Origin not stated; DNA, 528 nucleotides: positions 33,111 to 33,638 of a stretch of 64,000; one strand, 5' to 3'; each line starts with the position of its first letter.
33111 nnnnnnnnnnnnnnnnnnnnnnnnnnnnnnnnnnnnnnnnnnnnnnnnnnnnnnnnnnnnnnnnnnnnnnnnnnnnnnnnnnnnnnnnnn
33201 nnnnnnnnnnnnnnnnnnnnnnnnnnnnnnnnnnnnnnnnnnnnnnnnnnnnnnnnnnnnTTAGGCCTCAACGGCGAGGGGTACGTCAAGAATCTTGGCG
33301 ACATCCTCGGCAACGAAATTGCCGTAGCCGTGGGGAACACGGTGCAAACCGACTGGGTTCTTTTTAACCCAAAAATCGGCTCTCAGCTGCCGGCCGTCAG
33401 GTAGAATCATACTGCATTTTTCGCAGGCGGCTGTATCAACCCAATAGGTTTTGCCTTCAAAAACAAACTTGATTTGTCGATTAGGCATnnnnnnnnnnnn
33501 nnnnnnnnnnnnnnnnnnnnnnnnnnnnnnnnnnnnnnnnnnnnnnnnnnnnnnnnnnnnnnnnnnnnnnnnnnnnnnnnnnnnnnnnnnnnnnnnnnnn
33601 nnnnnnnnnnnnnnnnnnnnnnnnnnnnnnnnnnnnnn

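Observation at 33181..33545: Repeat-flanked mini-cassette with a higher-GC 75-aa orphan gene inserted between rpsJ and rplC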

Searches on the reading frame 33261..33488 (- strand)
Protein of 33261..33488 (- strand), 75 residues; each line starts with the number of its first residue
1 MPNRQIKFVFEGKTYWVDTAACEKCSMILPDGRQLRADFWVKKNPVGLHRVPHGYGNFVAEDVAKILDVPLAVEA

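Call 5: search_protein_families(library=pfam, proteins=[window:33261-33488:-], max_evalue=1)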
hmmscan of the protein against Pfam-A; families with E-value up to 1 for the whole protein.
window:33261-33488:- (75 aa): 1 family
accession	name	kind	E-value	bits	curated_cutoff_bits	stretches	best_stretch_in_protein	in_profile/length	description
PF24745.1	DUF7693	-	0.26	11.9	27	1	18-48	51-84/99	Domain of unknown function (DUF7693)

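Call 6: find_homologous_proteins(query=window:33261-33488:-, max_evalue=0.01)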
Query window:33261-33488:- (75 aa): 1 proteins with E <= 0.01 among 1 candidates.
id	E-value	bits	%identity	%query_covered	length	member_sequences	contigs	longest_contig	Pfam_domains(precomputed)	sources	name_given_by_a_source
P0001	2.1e-44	166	99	100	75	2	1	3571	-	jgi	jgi:hypothetical protein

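Call 9: find_encoding_contigs(protein=P0001, flank=10000)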
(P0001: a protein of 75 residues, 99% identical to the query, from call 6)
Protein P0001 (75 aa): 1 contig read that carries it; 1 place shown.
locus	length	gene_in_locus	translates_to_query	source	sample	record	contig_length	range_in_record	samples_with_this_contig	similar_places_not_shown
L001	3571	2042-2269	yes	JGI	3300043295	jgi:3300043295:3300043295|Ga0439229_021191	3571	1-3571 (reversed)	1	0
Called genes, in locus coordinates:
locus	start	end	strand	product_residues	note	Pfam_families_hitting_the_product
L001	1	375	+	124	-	?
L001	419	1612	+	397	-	PF00009:GTP_EFTU, PF03144:GTP_EFTU_D2, PF03143:GTP_EFTU_D3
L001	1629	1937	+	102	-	PF00338:Ribosomal_S10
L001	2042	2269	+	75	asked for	-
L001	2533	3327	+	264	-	PF00297:Ribosomal_L3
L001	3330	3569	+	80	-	?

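Call 10: find_encoding_contigs(protein=window:33261-33488:-, flank=10000)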
Protein window:33261-33488:- (75 aa): 22 contigs read that carry it; 6 places shown.
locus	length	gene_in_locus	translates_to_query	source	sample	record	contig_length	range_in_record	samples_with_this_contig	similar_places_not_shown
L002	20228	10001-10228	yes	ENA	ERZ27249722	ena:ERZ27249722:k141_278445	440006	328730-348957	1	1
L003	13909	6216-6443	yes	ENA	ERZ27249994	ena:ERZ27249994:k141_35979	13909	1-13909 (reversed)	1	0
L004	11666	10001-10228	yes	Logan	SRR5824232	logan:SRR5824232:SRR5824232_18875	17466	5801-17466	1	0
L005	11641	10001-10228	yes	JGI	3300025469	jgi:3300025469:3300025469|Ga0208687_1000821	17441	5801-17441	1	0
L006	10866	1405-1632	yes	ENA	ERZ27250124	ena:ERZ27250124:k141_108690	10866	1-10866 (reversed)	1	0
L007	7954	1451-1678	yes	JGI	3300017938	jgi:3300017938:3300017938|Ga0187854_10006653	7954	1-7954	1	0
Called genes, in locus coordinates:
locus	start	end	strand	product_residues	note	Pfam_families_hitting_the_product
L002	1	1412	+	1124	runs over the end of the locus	PF04563:RNA_pol_Rpb2_1, PF04561:RNA_pol_Rpb2_2, PF04565:RNA_pol_Rpb2_3, PF10385:RNA_pol_Rpb2_45, PF00562:RNA_pol_Rpb2_6, PF04560:RNA_pol_Rpb2_7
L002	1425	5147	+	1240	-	PF04997:RNA_pol_Rpb1_1, PF00623:RNA_pol_Rpb1_2, PF04983:RNA_pol_Rpb1_3, PF04998:RNA_pol_Rpb1_5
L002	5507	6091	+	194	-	PF00177:Ribosomal_S7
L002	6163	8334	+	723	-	PF00009:GTP_EFTU, PF22042:EF-G_D2, PF03144:GTP_EFTU_D2, PF14492:EFG_III, PF16658:RF3_C (weak), PF03764:EFG_IV, PF00679:EFG_C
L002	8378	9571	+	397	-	PF00009:GTP_EFTU, PF03144:GTP_EFTU_D2, PF03143:GTP_EFTU_D3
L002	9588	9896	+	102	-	PF00338:Ribosomal_S10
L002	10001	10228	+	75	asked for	-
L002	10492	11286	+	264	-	PF00297:Ribosomal_L3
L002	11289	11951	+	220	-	PF00573:Ribosomal_L4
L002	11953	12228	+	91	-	PF00276:Ribosomal_L23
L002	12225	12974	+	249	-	PF00181:Ribosomal_L2_N, PF03947:Ribosomal_L2_C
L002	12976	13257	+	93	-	PF00203:Ribosomal_S19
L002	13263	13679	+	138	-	PF00237:Ribosomal_L22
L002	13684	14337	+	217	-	PF07650:KH_2, PF00189:Ribosomal_S3_C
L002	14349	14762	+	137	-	PF00252:Ribosomal_L16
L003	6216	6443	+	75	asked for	-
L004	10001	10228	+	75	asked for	-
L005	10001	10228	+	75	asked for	-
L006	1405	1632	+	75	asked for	-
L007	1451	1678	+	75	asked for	-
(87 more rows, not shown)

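Call 14: search_protein_representatives(protein=window:33261-33488:-)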
Query: 75 residues. Proteins with E-value up to 0.001 (for the whole library): 22; up to 1e-10: 1; up to 1e-30: 1. The best 22 are listed.
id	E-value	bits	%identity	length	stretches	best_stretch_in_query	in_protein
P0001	6.7e-45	166.2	99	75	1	1-75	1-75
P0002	1.8e-10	56.7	-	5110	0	-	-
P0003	4.8e-09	52.2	36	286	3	3-52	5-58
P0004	1.0e-08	51.1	33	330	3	4-52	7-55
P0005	2.0e-08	50.2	42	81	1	1-74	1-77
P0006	9.8e-08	48.0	45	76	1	6-72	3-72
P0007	1.6e-05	41.0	35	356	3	6-48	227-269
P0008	4.3e-05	39.6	44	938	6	9-47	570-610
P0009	4.3e-05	39.6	34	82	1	4-67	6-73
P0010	4.7e-05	39.5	46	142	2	3-46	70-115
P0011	6.3e-05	39.1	43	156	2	2-51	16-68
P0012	7.5e-05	38.8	39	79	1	6-74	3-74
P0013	9.7e-05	38.5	41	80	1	6-73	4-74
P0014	1.2e-04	38.2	38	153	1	3-74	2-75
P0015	1.6e-04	37.8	36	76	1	6-75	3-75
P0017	3.3e-04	36.8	68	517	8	46-61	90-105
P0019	5.5e-04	36.1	37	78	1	5-74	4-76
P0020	7.2e-04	35.7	46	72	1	4-51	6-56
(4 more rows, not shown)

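Call 19: search_protein_families(library=pfam, proteins=[P0005, P0006, P0009, P0012, P0013, P0003, P0004, P0007, P0014, P0019], max_evalue=1)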
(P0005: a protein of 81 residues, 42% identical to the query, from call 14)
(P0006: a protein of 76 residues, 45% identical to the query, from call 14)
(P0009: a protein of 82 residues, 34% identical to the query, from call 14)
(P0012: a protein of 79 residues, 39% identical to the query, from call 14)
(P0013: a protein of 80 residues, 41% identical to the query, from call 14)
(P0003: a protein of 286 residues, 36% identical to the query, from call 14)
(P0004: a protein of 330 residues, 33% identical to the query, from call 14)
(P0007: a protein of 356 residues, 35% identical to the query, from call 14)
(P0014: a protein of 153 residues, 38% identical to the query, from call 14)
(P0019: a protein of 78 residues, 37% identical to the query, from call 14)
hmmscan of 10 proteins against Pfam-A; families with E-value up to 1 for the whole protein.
P0005 (81 aa): 0 families

P0006 (76 aa): 1 family
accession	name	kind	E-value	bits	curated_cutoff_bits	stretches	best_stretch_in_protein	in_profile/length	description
PF02824.27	TGS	-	0.045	14.2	22.2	1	23-73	2-32/60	TGS domain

P0009 (82 aa): 0 families

P0012 (79 aa): 0 families

P0013 (80 aa): 1 family
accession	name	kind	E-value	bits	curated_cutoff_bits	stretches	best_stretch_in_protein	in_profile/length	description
PF11975.13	Glyco_hydro_4C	-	0.2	12.1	24.1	1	27-65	146-184/211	Family 4 glycosyl hydrolase C-terminal domain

P0003 (286 aa): 4 families
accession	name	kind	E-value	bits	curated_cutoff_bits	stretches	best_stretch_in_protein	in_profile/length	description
PF25369.1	SH3_VIII-1_N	-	0.0032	17.2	27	0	229-239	26-36/45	Myosin-1-like, N-terminal SH3 domain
PF05031.18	NEAT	-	0.032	15.1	32.8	0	201-225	36-60/119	Iron Transport-associated domain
PF24745.1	DUF7693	-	0.037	14.7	27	0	22-45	53-76/99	Domain of unknown function (DUF7693)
PF18903.5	DUF5659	-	0.21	11.9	23.6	0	217-256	2-39/75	Domain of unknown function (DUF5659)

P0004 (330 aa): 0 families

P0007 (356 aa): 8 families
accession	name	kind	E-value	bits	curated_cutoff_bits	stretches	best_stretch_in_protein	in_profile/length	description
PF22732.2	MSL3_chromo-like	-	0.002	18.6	28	0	151-176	46-71/78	MSL3 chromodomain-like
PF08654.15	DASH_Dad2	-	0.0028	18.5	26.9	0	175-222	20-67/99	DASH complex subunit Dad2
PF10739.15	DUF2550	-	0.063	13.7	27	0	144-161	110-127/127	Protein of unknown function (DUF2550)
PF05030.17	SSXT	-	0.065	13.3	26.2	1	195-211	4-20/62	SSXT protein (N-terminal region)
PF05531.17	NPV_P10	-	0.097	13.6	29.8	1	178-205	39-66/75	Nucleopolyhedrovirus P10 protein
PF15499.12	Peptidase_C98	-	0.31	11.1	27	0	68-107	181-219/272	Ubiquitin-specific peptidase-like, SUMO isopeptidase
PF09292.15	Neil1-DNA_bind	-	0.5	10.6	25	0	22-38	15-31/39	Endonuclease VIII-like 1, DNA bind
PF16519.10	TRPM_tetra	-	0.78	10.4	26.6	0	300-332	9-42/56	Tetramerisation domain of TRPM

P0014 (153 aa): 0 families

P0019 (78 aa): 0 families

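Call 21: find_homologous_proteins(query=A2, max_evalue=0.001)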
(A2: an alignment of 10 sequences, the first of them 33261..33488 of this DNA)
Query A2 (10 sequences) (75 aa, profile of the alignment): 59 proteins with E <= 0.001 among 2102 candidates.
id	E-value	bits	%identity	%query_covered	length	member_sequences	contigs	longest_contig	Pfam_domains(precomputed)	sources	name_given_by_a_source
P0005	1.2e-33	133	40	99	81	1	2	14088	-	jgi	-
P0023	2.9e-31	125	42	99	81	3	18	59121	-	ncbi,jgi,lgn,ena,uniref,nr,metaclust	ncbi:MAG: hypothetical protein UW22_C0002G0012 [Candidatus Gottesmanbacteria bacterium GW2011_GWB1_4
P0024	3.6e-31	125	37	85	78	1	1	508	-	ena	-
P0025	6.4e-31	124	37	96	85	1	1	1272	-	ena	-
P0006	4.4e-30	121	43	89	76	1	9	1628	-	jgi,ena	-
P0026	3.9e-29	118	36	85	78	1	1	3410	-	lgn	-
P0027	4.2e-29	118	39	85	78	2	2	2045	-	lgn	-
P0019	9.9e-29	117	36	92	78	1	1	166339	-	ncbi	-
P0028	1.7e-28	116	31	85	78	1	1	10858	-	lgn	-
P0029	2.0e-28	116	33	92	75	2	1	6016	-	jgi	-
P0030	2.3e-28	116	34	85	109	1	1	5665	-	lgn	-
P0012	2.5e-28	116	38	92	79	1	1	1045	-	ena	-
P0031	2.8e-28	116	37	80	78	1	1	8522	-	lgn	-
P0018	4.3e-28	115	33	84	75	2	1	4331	-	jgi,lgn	jgi:hypothetical protein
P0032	5.9e-28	115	33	85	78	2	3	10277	-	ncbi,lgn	-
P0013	1.1e-27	114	40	93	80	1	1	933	-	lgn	-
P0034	2.7e-27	112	33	93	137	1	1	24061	-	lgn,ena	-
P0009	5.0e-27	112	33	84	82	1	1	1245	-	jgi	-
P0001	1.4e-23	101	99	100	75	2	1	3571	-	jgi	jgi:hypothetical protein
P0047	5.3e-23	99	35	84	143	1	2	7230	-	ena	-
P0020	1.8e-20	91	42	65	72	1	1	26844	-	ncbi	ncbi:hypothetical protein ACFL08_03615 [Patescibacteria group bacterium]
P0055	4.7e-17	80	34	96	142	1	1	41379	-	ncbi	-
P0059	3.7e-15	74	32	92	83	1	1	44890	-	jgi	jgi:hypothetical protein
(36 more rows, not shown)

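Call 22: search_solved_structures(query=A2, max_evalue=10)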
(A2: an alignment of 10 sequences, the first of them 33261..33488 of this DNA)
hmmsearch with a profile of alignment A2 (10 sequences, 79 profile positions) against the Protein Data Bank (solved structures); distinct sequences matched with E-value up to 10: 1.
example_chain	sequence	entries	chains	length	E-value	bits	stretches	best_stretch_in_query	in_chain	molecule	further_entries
1wwt_A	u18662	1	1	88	1.6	12.1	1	26-41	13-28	Threonyl-tRNA synthetase, cytoplasmic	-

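Call 25: find_encoding_contigs(protein=P0023, flank=6000, max_places=3)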
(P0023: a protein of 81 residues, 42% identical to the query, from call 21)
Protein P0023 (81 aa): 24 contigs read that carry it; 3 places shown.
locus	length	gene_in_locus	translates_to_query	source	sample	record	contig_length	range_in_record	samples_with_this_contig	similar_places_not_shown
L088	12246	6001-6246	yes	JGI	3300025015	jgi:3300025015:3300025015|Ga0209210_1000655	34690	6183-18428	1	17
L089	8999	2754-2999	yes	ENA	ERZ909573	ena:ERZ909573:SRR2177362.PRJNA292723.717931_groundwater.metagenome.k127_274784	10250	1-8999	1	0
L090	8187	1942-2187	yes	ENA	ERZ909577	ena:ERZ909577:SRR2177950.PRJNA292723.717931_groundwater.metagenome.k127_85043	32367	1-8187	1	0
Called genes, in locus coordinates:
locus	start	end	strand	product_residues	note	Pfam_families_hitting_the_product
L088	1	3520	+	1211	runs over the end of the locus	PF02384:N6_Mtase (faint), PF20473:MmeI_Mtase, PF07669:Eco57I, PF22837:M_Eco57I_C (weak)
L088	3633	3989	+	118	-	-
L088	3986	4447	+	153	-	PF20385:DUF6680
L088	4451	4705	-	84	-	-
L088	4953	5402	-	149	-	-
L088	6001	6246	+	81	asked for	-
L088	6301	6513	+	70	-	-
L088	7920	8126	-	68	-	-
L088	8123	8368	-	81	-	-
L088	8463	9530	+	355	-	PF00348:polyprenyl_synt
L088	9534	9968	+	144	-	PF02643:DUF192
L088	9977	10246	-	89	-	-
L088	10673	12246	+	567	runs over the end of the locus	-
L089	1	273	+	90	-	?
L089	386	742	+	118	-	-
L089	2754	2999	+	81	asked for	-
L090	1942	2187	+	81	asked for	-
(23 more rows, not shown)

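Call 26: find_encoding_contigs(protein=P0019, flank=6000, max_places=2)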
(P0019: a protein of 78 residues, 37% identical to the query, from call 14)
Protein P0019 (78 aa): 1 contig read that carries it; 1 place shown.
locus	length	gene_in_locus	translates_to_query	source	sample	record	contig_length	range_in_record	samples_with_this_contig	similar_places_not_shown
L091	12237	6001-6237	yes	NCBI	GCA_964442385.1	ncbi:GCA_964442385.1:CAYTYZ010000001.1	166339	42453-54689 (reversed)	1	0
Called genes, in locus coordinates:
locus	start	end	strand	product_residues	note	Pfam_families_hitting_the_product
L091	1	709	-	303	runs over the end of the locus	PF04055:Radical_SAM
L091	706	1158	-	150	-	PF00293:NUDIX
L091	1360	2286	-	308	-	PF00657:Lipase_GDSL (weak), PF13472:Lipase_GDSL_2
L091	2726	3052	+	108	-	-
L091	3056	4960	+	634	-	-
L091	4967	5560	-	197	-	PF04011:LemA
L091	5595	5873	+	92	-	-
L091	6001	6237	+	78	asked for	-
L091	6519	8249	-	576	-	-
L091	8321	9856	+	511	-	-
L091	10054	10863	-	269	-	PF03372:Exo_endo_phos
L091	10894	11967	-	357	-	PF01972:SDH_protease, PF25145:NfeD1b_N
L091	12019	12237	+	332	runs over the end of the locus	PF01073:3Beta_HSD, PF01370:Epimerase, PF02719:Polysacc_synt_2, PF04321:RmlD_sub_bind, PF07993:NAD_binding_4, PF13460:NAD_binding_10 (weak), PF16363:GDP_Man_Dehyd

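Call 27: predict_structure(alignment_id=A2)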
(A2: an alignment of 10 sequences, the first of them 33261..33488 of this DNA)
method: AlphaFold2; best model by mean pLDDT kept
length: 75 residues; sequences in the alignment: 10
mean_pLDDT: 92.8   pTM: 0.79
mean pLDDT of the five models: 92.8, 92.1, 91.8, 91.7, 89.9
residues with pLDDT >= 90: 68; 70-90: 4; 50-70: 1; < 50: 2
segments of 3 or more residues with pLDDT < 50: none
pLDDT, mean of each block of 10 residues (from residue 1): 79 95 96 96 93 93 97 95
secondary structure, 60 per line:
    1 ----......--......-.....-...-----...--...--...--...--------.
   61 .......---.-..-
elements in order: E5-10 E13-18 H20-24 E26-28 E34-36 E39-41 E44-46 E49-51 H60-67

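Call 29: find_encoding_contigs(protein=P0020, flank=6000, max_places=2)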
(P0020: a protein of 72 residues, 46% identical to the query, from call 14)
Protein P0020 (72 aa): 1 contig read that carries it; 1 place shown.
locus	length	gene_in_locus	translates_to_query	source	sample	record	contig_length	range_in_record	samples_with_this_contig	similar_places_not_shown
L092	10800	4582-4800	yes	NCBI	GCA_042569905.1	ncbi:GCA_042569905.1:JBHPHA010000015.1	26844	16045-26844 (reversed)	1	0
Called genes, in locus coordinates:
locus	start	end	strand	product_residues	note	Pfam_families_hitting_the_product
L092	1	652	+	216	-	?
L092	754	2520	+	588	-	PF07705:CARDB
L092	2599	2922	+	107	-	-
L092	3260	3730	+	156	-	-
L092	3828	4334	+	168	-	-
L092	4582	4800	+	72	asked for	-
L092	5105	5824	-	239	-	-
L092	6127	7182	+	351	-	-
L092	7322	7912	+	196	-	-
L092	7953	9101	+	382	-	PF13439:Glyco_transf_4, PF13579:Glyco_trans_4_4 (weak), PF20706:GT4-conflict, PF00534:Glycos_transf_1, PF13692:Glyco_trans_1_4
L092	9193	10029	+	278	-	PF00483:NTP_transferase, PF12804:NTP_transf_3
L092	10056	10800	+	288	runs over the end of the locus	PF00483:NTP_transferase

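Call 30: find_encoding_contigs(protein=P0059, flank=6000, max_places=2)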
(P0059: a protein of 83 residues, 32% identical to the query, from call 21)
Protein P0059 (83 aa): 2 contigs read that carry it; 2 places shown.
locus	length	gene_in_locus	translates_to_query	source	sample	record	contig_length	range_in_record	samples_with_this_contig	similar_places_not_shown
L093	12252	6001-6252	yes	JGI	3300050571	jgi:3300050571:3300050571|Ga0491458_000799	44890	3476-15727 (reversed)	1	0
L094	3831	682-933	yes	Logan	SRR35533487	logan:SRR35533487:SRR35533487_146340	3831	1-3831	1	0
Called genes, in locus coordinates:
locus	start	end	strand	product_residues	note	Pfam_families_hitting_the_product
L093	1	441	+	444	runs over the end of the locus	PF03772:Competence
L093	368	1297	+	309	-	PF00753:Lactamase_B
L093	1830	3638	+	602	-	PF03485:Arg_tRNA_synt_N, PF00750:tRNA-synt_1d, PF05746:DALR_1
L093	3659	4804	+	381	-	PF00675:Peptidase_M16, PF05193:Peptidase_M16_C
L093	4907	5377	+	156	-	PF00334:NDK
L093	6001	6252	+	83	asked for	-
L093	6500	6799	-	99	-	-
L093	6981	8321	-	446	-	PF08308:PEGA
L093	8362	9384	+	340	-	PF06723:MreB_Mbl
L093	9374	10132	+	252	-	PF03372:Exo_endo_phos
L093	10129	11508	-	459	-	PF08245:Mur_ligase_M, PF02875:Mur_ligase_C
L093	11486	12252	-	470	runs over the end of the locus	PF26299:MurL_N, PF26298:MurL_epimerase_C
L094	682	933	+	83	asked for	-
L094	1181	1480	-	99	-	-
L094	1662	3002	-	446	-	PF08308:PEGA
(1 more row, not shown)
